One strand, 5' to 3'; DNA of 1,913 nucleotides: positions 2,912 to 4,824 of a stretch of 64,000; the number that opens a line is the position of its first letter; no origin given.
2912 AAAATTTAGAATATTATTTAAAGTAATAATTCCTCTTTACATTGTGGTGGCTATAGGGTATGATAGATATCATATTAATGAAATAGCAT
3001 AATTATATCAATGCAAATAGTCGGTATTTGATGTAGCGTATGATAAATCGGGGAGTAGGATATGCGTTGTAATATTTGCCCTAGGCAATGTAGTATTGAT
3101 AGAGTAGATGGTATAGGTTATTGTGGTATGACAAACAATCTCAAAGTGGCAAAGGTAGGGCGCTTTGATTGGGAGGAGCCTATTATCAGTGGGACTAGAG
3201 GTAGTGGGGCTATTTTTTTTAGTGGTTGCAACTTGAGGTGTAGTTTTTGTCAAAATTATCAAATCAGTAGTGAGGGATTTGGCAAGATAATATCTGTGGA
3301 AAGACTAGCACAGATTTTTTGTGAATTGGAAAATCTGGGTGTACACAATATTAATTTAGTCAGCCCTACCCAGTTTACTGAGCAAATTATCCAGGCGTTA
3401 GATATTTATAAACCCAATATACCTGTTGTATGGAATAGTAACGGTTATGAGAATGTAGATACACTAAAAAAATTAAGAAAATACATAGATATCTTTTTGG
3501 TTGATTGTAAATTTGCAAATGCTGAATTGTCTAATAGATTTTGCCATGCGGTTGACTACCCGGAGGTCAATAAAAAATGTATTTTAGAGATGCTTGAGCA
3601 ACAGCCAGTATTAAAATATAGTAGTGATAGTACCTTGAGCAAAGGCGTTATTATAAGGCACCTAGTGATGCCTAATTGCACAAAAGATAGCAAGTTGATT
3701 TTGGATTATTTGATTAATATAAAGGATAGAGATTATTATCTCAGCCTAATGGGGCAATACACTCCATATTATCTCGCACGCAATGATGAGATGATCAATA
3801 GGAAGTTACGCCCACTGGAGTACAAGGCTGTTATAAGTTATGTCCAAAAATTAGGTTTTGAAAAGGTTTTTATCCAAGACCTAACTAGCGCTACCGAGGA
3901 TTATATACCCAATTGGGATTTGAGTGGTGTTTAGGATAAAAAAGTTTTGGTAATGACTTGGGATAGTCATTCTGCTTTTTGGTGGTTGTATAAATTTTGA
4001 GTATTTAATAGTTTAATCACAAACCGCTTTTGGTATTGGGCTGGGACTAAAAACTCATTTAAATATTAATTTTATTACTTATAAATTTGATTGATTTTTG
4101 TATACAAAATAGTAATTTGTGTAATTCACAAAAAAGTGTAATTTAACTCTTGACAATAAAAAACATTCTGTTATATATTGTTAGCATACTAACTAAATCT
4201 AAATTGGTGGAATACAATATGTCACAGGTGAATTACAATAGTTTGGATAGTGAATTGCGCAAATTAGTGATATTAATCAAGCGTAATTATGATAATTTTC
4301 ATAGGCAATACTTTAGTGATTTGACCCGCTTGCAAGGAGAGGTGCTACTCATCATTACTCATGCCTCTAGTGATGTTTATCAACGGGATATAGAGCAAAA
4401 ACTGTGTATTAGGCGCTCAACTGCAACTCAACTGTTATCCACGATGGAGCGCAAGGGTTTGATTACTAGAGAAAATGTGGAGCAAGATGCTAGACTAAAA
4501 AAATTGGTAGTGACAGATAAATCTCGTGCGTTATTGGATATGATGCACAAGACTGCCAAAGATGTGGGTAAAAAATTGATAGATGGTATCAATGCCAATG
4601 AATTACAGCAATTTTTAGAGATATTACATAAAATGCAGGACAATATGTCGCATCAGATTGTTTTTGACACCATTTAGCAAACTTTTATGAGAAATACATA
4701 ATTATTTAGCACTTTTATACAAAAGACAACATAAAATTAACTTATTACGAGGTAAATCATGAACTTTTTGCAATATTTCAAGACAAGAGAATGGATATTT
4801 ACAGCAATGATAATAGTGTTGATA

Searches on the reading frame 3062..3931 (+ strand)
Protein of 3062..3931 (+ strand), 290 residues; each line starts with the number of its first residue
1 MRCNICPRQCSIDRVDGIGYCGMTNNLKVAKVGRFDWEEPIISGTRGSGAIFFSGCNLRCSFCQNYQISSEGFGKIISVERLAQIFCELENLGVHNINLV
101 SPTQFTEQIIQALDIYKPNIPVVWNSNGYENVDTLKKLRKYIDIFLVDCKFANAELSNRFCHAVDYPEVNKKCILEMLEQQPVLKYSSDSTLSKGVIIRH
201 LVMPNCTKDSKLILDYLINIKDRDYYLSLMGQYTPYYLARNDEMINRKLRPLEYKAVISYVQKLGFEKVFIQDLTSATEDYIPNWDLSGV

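Call 77: search_protein_families(library=pfam, proteins=[window:3062-3931:+], max_evalue=0.00001)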
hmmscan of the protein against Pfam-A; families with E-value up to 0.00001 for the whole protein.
window:3062-3931:+ (290 aa): 2 families
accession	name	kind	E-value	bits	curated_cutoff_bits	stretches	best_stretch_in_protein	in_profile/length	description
PF04055.27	Radical_SAM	-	4.1e-13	50.3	29.5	1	51-176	2-135/166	Radical SAM superfamily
PF13353.11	Fer4_12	-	1.7e-09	38.5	22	1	49-156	8-122/137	4Fe-4S single cluster domain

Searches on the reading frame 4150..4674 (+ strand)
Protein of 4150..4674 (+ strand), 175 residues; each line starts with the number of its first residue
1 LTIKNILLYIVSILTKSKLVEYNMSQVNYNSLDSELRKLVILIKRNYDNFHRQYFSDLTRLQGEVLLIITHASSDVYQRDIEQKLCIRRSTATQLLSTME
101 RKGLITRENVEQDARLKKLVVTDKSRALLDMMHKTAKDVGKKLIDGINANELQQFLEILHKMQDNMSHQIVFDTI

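Call 77: search_protein_families(library=pfam, proteins=[window:4150-4674:+], max_evalue=0.00001)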
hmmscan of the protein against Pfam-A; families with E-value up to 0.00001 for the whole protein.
window:4150-4674:+ (175 aa): 2 families
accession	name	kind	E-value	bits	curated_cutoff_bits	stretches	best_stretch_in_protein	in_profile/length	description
PF12802.13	MarR_2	-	3.5e-10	40.3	27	1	56-115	1-60/61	MarR family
PF01047.28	MarR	-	5.6e-09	36.2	24.6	1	58-115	1-57/59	MarR family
